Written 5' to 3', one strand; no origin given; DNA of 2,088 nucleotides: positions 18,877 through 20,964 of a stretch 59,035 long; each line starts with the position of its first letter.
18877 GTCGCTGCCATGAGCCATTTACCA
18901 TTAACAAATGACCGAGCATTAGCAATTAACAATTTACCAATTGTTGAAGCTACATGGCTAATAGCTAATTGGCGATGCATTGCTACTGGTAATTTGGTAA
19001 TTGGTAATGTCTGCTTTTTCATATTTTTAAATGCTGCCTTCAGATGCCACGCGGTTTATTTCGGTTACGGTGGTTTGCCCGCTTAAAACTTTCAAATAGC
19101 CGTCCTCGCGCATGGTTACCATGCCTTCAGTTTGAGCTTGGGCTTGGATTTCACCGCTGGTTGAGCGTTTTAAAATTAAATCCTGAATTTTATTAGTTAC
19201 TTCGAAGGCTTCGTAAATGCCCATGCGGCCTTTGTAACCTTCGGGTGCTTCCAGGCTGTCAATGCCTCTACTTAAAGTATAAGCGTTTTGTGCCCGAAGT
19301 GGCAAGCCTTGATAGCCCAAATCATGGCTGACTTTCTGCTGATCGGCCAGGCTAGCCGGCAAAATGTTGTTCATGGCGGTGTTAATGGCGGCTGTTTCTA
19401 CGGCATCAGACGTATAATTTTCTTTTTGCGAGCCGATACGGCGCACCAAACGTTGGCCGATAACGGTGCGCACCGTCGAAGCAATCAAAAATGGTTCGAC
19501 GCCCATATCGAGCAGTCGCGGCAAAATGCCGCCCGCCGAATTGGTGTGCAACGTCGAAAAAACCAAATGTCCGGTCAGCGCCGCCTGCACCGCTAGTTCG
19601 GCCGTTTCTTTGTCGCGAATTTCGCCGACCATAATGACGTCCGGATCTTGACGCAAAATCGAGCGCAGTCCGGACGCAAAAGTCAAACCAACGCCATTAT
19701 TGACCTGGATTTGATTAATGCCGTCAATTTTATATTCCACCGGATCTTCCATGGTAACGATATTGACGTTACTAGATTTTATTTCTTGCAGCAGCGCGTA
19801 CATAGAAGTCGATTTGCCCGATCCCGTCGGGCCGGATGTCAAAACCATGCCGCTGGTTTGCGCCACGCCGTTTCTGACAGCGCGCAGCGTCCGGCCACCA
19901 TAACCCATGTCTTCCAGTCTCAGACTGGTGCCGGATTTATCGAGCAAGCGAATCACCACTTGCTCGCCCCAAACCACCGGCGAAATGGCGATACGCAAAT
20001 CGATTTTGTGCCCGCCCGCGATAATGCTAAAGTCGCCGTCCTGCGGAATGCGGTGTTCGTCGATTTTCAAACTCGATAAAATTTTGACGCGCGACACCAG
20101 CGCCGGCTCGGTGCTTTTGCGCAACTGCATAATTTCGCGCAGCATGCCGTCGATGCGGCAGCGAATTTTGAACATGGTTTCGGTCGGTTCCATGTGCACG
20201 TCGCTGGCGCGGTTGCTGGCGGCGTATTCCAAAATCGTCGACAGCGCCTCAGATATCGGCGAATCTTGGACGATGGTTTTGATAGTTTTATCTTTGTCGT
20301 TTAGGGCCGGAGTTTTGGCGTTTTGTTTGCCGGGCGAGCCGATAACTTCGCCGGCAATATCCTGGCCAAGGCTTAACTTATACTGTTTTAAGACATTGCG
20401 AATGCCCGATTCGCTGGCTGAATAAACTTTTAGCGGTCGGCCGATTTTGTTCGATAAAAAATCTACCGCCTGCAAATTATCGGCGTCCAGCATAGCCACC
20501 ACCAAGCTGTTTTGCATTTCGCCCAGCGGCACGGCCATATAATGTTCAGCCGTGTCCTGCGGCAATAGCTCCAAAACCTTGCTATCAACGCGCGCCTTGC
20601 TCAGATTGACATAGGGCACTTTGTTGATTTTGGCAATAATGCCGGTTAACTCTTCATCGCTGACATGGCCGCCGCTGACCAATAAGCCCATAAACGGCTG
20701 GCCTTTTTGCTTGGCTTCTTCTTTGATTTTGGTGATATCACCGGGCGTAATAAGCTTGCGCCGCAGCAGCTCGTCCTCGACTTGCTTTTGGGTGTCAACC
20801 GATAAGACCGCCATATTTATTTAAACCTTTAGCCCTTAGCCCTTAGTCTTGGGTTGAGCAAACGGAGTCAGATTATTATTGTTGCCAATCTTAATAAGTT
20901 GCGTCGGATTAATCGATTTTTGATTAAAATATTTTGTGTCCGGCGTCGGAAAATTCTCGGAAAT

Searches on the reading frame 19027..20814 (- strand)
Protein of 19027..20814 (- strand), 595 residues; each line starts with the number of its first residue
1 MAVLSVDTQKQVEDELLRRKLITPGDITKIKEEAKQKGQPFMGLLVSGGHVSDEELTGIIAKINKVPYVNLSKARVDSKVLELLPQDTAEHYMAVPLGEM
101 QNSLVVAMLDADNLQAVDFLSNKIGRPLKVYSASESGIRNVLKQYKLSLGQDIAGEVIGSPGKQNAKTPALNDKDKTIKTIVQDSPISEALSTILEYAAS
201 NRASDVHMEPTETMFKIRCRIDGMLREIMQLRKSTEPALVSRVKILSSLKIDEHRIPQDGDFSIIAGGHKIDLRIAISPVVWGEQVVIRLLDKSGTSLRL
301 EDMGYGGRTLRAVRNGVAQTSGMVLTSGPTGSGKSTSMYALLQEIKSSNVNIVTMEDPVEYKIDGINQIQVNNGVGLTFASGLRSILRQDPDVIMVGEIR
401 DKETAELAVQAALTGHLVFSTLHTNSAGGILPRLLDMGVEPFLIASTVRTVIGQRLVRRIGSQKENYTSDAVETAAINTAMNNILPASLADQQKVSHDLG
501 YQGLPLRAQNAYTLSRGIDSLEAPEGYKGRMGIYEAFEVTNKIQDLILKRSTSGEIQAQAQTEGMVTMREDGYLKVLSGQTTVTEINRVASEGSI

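Call 23: find_encoding_contigs(protein=window:19027-20814:-, flank=10000, max_places=2)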
Protein window:19027-20814:- (595 aa): 1 contig read that carries it; 1 place shown.
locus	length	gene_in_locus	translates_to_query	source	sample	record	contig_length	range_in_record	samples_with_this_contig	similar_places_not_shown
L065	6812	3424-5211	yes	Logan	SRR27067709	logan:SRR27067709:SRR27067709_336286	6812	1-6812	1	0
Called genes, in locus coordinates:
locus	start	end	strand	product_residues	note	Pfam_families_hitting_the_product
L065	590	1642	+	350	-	PF11104:PilM_2, PF25216:Volactin (faint), PF14450:FtsA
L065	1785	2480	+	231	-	PF05137:PilN (weak)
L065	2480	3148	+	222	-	-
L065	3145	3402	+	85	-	-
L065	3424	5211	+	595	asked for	PF05157:MshEN, PF00437:T2SSE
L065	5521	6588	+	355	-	PF00437:T2SSE, PF13401:AAA_22 (faint)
